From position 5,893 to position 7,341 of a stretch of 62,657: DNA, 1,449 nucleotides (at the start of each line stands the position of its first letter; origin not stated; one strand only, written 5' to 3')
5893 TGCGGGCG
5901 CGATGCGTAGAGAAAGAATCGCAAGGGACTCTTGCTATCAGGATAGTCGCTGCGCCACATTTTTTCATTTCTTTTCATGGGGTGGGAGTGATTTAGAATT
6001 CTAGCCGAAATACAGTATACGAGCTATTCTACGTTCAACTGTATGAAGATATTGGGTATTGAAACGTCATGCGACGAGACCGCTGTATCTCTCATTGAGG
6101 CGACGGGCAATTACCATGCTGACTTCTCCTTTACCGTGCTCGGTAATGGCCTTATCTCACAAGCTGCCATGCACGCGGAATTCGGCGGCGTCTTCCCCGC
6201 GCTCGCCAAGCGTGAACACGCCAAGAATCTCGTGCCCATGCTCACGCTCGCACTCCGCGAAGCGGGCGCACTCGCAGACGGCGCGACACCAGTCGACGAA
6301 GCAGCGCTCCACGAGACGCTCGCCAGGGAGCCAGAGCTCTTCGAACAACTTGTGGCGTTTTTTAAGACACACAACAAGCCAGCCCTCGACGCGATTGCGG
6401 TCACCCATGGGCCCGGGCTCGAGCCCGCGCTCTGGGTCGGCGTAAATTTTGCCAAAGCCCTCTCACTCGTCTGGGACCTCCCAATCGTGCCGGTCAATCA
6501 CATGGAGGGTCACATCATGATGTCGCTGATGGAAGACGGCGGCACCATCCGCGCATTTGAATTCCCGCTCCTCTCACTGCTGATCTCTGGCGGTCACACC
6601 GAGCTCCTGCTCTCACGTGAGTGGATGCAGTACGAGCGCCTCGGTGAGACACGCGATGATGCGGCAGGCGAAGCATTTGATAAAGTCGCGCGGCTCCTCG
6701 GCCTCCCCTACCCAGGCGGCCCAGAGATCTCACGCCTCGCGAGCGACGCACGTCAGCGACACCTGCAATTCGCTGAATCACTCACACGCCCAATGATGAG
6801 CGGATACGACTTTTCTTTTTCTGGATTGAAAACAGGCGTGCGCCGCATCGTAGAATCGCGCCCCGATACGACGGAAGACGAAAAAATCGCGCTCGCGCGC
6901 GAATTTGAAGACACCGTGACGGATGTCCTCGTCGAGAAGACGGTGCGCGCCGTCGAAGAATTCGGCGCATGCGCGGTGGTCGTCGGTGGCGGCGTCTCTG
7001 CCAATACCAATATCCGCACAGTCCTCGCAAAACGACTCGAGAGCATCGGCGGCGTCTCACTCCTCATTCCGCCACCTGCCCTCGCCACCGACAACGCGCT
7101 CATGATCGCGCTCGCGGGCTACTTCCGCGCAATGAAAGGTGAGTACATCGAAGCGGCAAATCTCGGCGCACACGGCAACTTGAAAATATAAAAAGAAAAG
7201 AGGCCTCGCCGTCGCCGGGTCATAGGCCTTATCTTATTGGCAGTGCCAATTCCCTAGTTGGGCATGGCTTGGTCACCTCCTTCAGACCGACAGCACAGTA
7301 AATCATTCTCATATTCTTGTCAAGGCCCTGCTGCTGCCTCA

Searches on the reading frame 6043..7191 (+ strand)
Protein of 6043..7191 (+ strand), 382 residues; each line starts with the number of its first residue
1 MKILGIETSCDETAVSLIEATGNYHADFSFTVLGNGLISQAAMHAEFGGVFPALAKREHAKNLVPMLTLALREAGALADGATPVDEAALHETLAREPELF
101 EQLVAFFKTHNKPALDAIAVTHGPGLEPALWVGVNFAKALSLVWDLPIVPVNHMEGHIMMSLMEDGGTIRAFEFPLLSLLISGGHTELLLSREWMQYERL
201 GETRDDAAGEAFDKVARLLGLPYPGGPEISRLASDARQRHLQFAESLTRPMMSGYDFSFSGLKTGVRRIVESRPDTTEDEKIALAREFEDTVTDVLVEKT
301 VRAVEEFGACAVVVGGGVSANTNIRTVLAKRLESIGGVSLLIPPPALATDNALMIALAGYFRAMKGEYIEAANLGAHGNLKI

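Call 110: search_protein_families(library=pfam, max_evalue=0.001, proteins=[window:6043-7191:+])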
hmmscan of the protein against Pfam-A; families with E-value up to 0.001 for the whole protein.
window:6043-7191:+ (382 aa): 2 families
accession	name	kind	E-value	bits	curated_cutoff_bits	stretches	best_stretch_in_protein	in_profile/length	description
PF00814.31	TsaD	-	5.1e-77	259.6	24.8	2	101-356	38-263/264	tRNA N6-adenosine threonylcarbamoyltransferase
PF22521.2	HypF_C_2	-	7.6e-05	23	27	1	264-336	151-221/241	Carbamoyltransferase, Kae1-like Domain, second subdomain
